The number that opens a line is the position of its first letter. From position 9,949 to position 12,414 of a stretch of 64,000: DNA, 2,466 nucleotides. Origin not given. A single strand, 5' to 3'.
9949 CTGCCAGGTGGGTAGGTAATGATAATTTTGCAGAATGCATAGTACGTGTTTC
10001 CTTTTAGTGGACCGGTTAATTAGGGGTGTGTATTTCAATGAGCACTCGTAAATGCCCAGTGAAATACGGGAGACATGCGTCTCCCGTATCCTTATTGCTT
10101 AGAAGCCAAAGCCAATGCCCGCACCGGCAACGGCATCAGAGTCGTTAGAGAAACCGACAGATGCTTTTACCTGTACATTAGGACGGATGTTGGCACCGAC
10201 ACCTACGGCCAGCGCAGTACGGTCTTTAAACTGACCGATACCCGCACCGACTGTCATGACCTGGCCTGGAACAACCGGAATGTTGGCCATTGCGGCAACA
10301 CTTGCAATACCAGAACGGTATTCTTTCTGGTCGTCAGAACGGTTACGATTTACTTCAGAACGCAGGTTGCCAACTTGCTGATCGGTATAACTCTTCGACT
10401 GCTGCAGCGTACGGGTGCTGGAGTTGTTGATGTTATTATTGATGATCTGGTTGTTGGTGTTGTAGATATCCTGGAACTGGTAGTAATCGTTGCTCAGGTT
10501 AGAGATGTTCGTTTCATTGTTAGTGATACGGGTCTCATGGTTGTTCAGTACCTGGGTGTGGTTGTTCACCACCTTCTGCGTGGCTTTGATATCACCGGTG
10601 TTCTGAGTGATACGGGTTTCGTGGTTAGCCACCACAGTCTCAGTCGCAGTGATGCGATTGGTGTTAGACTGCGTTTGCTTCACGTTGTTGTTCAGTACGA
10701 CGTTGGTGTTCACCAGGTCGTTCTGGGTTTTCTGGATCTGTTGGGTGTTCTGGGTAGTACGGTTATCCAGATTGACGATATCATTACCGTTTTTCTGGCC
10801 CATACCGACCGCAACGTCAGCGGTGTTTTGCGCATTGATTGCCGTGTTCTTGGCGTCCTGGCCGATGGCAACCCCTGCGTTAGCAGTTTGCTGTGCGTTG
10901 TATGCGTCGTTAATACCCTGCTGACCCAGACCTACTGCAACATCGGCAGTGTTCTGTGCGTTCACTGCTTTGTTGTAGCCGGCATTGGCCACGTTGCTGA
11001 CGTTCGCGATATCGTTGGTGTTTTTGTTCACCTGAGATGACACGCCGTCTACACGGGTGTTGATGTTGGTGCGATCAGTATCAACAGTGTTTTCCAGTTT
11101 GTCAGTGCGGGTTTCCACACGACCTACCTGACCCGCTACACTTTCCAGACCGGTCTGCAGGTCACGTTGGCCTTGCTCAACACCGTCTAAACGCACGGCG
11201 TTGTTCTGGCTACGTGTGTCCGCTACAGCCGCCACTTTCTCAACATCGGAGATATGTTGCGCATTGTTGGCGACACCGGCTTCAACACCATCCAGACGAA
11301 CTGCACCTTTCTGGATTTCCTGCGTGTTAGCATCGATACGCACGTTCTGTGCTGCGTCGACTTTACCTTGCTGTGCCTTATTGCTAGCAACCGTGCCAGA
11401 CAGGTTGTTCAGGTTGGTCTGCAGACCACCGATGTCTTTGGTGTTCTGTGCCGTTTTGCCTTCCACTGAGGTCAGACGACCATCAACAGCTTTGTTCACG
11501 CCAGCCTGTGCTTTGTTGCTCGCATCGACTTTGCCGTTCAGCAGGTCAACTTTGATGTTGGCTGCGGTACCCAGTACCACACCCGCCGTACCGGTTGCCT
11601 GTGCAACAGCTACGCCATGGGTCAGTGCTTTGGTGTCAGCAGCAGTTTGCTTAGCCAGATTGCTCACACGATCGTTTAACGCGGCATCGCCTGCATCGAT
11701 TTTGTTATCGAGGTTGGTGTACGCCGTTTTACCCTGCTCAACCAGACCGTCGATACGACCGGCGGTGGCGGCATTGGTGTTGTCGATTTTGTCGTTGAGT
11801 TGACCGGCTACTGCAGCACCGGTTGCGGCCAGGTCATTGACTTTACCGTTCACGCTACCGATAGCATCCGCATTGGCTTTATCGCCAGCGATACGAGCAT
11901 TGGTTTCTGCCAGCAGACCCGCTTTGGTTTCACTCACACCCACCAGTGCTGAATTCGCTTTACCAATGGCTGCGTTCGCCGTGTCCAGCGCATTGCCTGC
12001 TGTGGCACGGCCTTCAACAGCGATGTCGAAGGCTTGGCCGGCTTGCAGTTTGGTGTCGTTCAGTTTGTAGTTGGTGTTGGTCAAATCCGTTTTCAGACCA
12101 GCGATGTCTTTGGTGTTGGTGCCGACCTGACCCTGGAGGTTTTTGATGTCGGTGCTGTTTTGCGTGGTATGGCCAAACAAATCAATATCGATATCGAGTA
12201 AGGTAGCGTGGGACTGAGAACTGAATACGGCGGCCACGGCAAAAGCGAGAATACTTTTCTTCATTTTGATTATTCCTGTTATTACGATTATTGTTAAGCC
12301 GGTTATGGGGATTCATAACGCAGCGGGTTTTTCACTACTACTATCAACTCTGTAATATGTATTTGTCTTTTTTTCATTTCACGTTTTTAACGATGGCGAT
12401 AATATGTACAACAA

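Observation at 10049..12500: Complete trimeric autotransporter adhesin as a self-contained unit inside a phage gene block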

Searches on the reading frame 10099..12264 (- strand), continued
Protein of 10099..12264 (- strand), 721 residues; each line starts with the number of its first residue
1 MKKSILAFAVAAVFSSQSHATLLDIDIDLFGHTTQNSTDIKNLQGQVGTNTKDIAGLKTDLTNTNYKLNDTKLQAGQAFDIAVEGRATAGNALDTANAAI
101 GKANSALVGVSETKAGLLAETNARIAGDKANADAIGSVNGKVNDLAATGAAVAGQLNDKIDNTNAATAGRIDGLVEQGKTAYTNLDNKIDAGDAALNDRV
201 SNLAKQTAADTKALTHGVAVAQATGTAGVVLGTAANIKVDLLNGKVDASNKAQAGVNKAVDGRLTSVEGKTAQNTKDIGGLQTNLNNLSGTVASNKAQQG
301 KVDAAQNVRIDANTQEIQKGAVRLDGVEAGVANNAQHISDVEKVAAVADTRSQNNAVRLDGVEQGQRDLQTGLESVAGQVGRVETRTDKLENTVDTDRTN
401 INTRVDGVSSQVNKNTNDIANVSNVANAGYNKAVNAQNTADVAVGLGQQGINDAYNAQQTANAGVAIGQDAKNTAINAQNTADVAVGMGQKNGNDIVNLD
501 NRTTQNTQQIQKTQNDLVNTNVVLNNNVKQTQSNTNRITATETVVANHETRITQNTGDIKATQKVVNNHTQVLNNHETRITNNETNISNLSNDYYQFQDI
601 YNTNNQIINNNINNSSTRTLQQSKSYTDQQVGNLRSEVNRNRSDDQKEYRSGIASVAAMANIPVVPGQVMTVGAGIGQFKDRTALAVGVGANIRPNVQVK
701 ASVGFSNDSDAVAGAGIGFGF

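Call 51: get_annotated_region(hit=H24, flank=4000)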
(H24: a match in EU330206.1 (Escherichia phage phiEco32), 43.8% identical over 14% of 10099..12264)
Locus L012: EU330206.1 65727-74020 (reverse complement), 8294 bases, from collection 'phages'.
description: Escherichia phage phiEco32, complete genome.
organism: Escherichia phage phiEco32 (NCBI taxid 2679905)
taxonomy: Viruses; Duplodnaviria; Heunggongvirae; Uroviricota; Caudoviricetes; Gordonclarkvirinae; Kuravirus; Kuravirus phiEco32
host: Escherichia coli; source: -; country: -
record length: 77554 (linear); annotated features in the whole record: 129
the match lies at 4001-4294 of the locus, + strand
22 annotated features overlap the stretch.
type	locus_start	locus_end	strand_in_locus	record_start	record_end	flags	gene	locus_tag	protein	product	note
CDS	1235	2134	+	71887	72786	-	-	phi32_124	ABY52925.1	hypothetical protein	-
CDS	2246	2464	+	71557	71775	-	-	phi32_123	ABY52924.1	hypothetical protein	-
CDS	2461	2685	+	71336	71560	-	-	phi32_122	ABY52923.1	hypothetical protein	-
CDS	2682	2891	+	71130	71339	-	-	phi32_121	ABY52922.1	hypothetical protein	-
CDS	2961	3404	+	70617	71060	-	-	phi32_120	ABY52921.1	hypothetical protein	-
CDS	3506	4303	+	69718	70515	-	-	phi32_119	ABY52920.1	agglutinating adhesin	-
CDS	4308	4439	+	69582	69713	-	-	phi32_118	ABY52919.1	hypothetical protein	-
CDS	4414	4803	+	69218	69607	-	-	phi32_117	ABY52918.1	hypothetical protein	-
CDS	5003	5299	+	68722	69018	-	-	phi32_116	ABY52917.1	hypothetical protein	-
CDS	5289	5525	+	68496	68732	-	-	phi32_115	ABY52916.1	hypothetical protein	-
CDS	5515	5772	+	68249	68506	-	-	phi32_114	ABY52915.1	hypothetical protein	-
CDS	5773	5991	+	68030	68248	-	-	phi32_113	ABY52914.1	hypothetical protein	-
CDS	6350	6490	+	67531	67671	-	-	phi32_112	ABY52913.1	hypothetical protein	-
CDS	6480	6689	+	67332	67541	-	-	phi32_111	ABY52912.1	conserved hypothetical protein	-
CDS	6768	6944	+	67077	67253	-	-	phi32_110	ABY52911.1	hypothetical protein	-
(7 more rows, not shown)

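Call 56: search_solved_structures(query=A2, max_evalue=0.1, show_alignments=0)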
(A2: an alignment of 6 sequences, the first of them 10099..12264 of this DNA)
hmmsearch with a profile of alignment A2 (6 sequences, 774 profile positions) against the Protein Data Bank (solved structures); distinct sequences matched with E-value up to 0.1: 8.
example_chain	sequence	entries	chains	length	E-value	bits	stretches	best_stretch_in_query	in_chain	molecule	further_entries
2lme_A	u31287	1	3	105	2.4e-06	29.7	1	702-768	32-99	Adhesin yadA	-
8i3e_A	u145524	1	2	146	0.0021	20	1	321-455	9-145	ELKS/Rab6-interacting/CAST family member 1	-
6gaj_A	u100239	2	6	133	0.0023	19.8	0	64-115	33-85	Outer capsid protein sigma-1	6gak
4lin_A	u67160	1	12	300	0.0028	19.5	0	561-611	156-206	Tail needle protein gp26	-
2wpr_A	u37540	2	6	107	0.0059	18.5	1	72-138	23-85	TRIMERIC AUTOTRANSPORTER ADHESIN FRAGMENT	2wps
6gao_A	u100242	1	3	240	0.0085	17.9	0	66-117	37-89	Outer capsid protein sigma-1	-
4zxq_A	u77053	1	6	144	0.054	15.3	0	544-607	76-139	Tail needle protein gp26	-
9rld_L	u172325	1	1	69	0.082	14.7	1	73-120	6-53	Major outer membrane lipoprotein Lpp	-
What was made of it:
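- On Trimeric autotransporter adhesin (type Vc secretion): Weak profile hits go to trimeric coiled coils, including the SadA fragment 2wpr (call 56).
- There are weak profile hits to trimeric viral fibres: sigma-1 and P22 gp26 (call 56).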

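Call 61: find_related_loci(query=window:10099-12264:-, collection=genome_contigs, flank=8000)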
Query window:10099-12264:- (721 aa) in genome_contigs; peptide patterns used: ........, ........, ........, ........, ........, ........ (x = any residue, [..] = any of these).
135 stretches matched a pattern, but none encodes a relative of the query by tblastn (E <= 1e-3).

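Call 64: find_related_loci(query=A2, collection=genome_contigs, flank=8000)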
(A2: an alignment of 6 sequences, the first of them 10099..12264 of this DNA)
Query A2 (721 aa) in genome_contigs; peptide patterns used: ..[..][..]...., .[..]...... (x = any residue, [..] = any of these).
39 stretches matched a pattern, but none encodes a relative of the query by tblastn (E <= 1e-3).
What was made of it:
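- Closest known: Bacterial TAAs YadA, Hia and AtaA. Different: No relative was found in 185,579 representative bacterial genomes by two pattern-based scans (calls 61, 64).
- Tried and rejected: Two scans of bacterial genome contigs, one with the protein and one with the family profile, found no relative, so no bacterial donor was identified (calls 61, 64).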

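Call 66: search_protein_families(library=pfam, proteins=[L004:7943-9844:+, L004:7304-7831:+, L004:12355-13098:+, L004:13106-13537:+], max_evalue=0.001)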
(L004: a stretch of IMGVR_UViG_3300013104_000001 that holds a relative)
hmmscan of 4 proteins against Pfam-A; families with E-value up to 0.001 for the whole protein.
L004:7943-9844:+ (633 aa): 1 family
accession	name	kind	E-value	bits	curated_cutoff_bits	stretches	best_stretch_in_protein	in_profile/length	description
PF12708.12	Pect-lyase_RHGA_epim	-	0.00031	21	27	0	132-195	3-64/213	Rhamnogalacturonase A/epimerase, pectate lyase-like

L004:7304-7831:+ (175 aa): 0 families

L004:12355-13098:+ (247 aa): 0 families

L004:13106-13537:+ (143 aa): 0 families

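Call 86: predict_structure(alignment_id=A6)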
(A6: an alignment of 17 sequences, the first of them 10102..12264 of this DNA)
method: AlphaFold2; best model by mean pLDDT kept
length: 721 residues; sequences in the alignment: 17
mean_pLDDT: 63.9   pTM: 0.24
mean pLDDT of the five models: 63.9, 63.5, 62.4, 60.6, 58.8
residues with pLDDT >= 90: 8; 70-90: 297; 50-70: 230; < 50: 186
segments of 3 or more residues with pLDDT < 50: 1-92, 109-112, 159-163, 231-246, 248-250, 319-356, 484-495, 563-570
pLDDT, mean of each block of 10 residues (from residue 1): 44 36 33 34 42 45 39 37 40 60 61 52 70 68 73 58 57 76 79 81 87 81 61 45 45 57 72 82 84 79 69 56 41 42 47 48 68 68 77 89 89 89 87 85 80 83 80 73 47 47 62 68 67 67 61 57 47 58 70 74 76 73 73 68 67 72 67 75 74 70 66 54 42
secondary structure, 60 per line:
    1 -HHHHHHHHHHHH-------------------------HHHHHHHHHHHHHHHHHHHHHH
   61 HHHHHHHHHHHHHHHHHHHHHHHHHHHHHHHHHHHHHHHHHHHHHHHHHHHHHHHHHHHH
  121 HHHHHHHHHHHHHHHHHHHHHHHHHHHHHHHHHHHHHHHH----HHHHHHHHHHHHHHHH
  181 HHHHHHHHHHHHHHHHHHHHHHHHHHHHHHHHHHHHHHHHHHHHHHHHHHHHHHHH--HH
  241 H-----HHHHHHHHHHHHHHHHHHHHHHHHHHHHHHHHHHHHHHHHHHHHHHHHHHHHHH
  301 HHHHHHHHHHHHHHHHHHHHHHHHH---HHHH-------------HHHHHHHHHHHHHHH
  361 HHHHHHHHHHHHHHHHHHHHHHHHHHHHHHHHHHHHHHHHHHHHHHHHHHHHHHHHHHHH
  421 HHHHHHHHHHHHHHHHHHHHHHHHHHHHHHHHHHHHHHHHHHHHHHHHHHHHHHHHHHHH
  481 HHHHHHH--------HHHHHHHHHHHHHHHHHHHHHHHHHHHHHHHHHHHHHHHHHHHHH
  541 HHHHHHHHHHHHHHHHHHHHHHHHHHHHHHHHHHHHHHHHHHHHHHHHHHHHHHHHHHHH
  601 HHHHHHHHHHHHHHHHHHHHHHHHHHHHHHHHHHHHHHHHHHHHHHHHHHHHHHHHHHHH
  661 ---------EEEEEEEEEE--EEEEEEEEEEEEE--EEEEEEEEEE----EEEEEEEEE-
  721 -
elements in order (helices of 4 or more, strands of 3 or more residues): H2-13 H39-160 H165-236 H247-325 H329-332 H346-487 H496-660 E670-679 E682-694 E697-706 E711-719
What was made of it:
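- On Trimeric autotransporter adhesin (type Vc secretion): The model is helical over aa 39-660 (call 86, low confidence).
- The full-length model is helical over aa 39-660 (call 86).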

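Call 93: search_protein_families(library=padloc, proteins=[window:10099-12264:-], max_evalue=0.001)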
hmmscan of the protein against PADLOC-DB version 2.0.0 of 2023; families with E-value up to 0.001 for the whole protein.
window:10099-12264:- (721 aa): 0 families

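Call 95: get_annotated_region(hit=H5, flank=5000)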
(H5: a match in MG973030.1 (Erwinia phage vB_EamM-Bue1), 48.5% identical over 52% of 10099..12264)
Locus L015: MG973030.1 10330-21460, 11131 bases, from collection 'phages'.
description: Erwinia phage vB_EamM-Bue1, complete genome.
organism: Erwinia phage vB_EamM-Bue1 (NCBI taxid 2099338)
taxonomy: Viruses; Duplodnaviria; Heunggongvirae; Uroviricota; Caudoviricetes; Ackermannviridae; Nezavisimistyvirus; Nezavisimistyvirus bue1
host: Erwinia amylovora CFBP 1430; source: soil from apple orchard; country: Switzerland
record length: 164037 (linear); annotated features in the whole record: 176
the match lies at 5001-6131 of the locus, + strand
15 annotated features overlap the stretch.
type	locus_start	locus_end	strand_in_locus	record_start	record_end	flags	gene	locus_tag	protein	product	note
CDS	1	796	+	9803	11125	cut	-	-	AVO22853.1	DNA topoisomerase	-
CDS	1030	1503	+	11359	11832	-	-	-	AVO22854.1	hypothetical protein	label: hypothetical protein; Arn.3 conserved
CDS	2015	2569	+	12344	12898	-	-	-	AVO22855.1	hypothetical protein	-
CDS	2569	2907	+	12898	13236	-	-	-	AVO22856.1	hypothetical protein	-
CDS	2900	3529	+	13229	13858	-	-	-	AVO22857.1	exonuclease A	dexA exonuclease A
CDS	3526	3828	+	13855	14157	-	-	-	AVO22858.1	hypothetical protein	-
CDS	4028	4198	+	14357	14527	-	-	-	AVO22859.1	hypothetical protein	-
CDS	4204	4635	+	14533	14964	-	-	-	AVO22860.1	hypothetical protein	-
CDS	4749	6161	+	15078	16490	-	-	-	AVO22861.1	STEC autoagglutinating adhesin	-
CDS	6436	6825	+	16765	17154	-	-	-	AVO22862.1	hypothetical protein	-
CDS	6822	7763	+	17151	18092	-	-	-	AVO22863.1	dCMP deaminase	-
CDS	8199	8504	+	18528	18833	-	-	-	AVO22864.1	membrane-flanked domain protein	-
CDS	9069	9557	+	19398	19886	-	-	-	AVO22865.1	hypothetical protein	-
CDS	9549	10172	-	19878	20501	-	-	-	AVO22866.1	head completion protein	-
CDS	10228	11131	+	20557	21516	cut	-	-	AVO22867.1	baseplate tail tube cap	gp48 baseplate tail tube cap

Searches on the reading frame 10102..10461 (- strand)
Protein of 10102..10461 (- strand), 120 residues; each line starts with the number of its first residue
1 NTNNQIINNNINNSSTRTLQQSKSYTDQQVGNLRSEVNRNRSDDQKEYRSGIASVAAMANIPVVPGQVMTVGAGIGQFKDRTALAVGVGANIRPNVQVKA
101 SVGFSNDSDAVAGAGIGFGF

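Call 48: predict_structure(alignment_id=A3)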
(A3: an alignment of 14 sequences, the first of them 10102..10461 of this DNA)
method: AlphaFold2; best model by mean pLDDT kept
length: 120 residues; sequences in the alignment: 14
mean_pLDDT: 75.0   pTM: 0.53
mean pLDDT of the five models: 75.0, 74.8, 72.1, 55.4, 55.0
residues with pLDDT >= 90: 0; 70-90: 88; 50-70: 29; < 50: 3
segments of 3 or more residues with pLDDT < 50: none
pLDDT, mean of each block of 10 residues (from residue 1): 51 57 66 71 78 84 80 87 87 81 80 78
secondary structure, 60 per line:
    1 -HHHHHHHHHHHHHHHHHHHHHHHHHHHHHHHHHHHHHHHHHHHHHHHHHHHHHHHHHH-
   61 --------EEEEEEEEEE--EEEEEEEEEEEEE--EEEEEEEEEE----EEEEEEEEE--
elements in order: H2-59 E69-78 E81-93 E96-105 E110-118
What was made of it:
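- On Trimeric autotransporter adhesin (type Vc secretion): The AF2 model (pLDDT 75) has a helix at 2-59 and strands at 69-78, 81-93, 96-105 and 110-118 (call 48).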

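Call 50: fold_search(model_id=the predicted structure, library=pdb)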
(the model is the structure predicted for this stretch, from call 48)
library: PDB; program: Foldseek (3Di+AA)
matches with E <= 10: 722; with E <= 0.001: 5
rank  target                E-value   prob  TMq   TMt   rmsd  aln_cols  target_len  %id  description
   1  3emo_A                8.9e-08  1.00  0.63  0.61   3.2       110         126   23  Crystal structure of transmembrane Hia 973-1098 (released 2008-11-04)
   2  2gr7_A                3.3e-07  1.00  0.62  0.71   3.3       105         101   23  Hia 992-1098 (released 2006-05-23)
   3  9vnj_A                8.7e-07  1.00  0.74  0.82   2.2       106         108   22  Crystal structure of the transmembrane domain of trimeric autotransporter adhesin AtaA in complex with the N-terminal  (released 2025-10-08)
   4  2gr8_A                1.3e-06  1.00  0.53  0.78   2.4        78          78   23  Hia 1022-1098 (released 2006-05-23)
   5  2lme_MODEL_1_A        1.0e-04  1.00  0.61  0.69   2.2        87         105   25  Solid-state NMR structure of the membrane anchor domain of the trimeric autotransporter YadA (released 2012-11-07)
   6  7rj5_G                4.5e-02  0.77  0.29  0.38   8.7        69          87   28  The structure of BAM in complex with EspP at 7 Angstrom resolution (released 2021-12-22)
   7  4hgz_C                6.8e-02  0.75  0.31  0.18   7.3        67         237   10  Structure of the CcbJ Methyltransferase from Streptomyces caelestis (released 2013-10-30)
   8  2mnh_MODEL_1_A        6.8e-02  0.57  0.26  0.22   6.4        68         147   25  Refined structure of outer membrane protein x in nanodisc by measuring residual dipolar couplings (released 2015-03-18)
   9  4hgy_D                8.4e-02  0.77  0.33  0.19   7.1        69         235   10  Structure of the CcbJ Methyltransferase from Streptomyces caelestis (released 2013-10-30)
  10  4hgy_A                9.0e-02  0.77  0.33  0.18   7.2        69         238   10  Structure of the CcbJ Methyltransferase from Streptomyces caelestis (released 2013-10-30)
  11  4hgy_C                1.0e-01  0.72  0.33  0.19   7.2        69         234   10  Structure of the CcbJ Methyltransferase from Streptomyces caelestis (released 2013-10-30)
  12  4hgz_B                1.3e-01  0.72  0.31  0.18   3.2        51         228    8  Structure of the CcbJ Methyltransferase from Streptomyces caelestis (released 2013-10-30)
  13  4hh4_B                1.3e-01  0.72  0.32  0.17   3.7        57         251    7  Structure of the CcbJ Methyltransferase from Streptomyces caelestis (released 2013-10-30)
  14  4hgy_B                1.5e-01  0.66  0.33  0.19   7.1        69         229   10  Structure of the CcbJ Methyltransferase from Streptomyces caelestis (released 2013-10-30)
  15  4hgz_A                1.5e-01  0.66  0.31  0.18   5.8        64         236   11  Structure of the CcbJ Methyltransferase from Streptomyces caelestis (released 2013-10-30)
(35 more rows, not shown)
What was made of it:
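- On Trimeric autotransporter adhesin (type Vc secretion): Foldseek's top 5 hits are Hia 3emo/2gr7/2gr8, AtaA 9vnj and YadA 2lme, all with probability 1.0 (call 50).
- Its top 5 Foldseek PDB hits are Hia, AtaA and YadA anchors, E 9e-8 to 1e-4 (calls 48, 50).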

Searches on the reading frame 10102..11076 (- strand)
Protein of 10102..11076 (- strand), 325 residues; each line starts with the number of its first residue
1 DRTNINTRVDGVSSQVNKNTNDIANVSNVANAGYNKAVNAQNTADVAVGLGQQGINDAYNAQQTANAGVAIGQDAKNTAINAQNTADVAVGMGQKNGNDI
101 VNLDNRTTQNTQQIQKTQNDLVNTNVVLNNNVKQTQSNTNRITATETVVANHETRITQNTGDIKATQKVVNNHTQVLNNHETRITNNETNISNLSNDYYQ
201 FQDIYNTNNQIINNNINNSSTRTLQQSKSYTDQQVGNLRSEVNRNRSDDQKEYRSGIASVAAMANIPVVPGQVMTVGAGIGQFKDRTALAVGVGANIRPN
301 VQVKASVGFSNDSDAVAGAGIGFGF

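Call 85: search_protein_representatives(protein=window:10102-11076:-)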
Query: 325 residues. Proteins with E-value up to 0.001 (for the whole library): 596; up to 1e-10: 49; up to 1e-30: 3. The best 150 are listed.
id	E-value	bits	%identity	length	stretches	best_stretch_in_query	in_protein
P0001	2.7e-99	349.0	72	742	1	1-325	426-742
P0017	5.5e-69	249.6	55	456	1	44-325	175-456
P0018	7.6e-62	226.2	50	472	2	91-324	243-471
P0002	1.5e-28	116.9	43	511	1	34-307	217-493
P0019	4.9e-28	115.2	38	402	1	44-325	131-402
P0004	1.5e-27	113.6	39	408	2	23-203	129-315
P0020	3.9e-26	109.0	36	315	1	43-325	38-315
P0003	5.0e-23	98.8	32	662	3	46-144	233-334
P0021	1.2e-20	91.0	38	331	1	37-325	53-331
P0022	1.2e-19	87.8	40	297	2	238-325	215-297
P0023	7.4e-19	85.1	39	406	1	147-325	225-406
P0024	2.1e-18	83.6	45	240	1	176-325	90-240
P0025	1.3e-16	77.7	33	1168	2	22-323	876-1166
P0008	2.4e-16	76.9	34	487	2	34-321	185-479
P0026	3.8e-16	76.2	59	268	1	237-325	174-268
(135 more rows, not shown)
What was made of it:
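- Closest known: Bacterial TAAs YadA, Hia and AtaA. Different: The close family is tiny: 3 cluster representatives at E <= 1e-30 among 1.84 billion (call 85).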
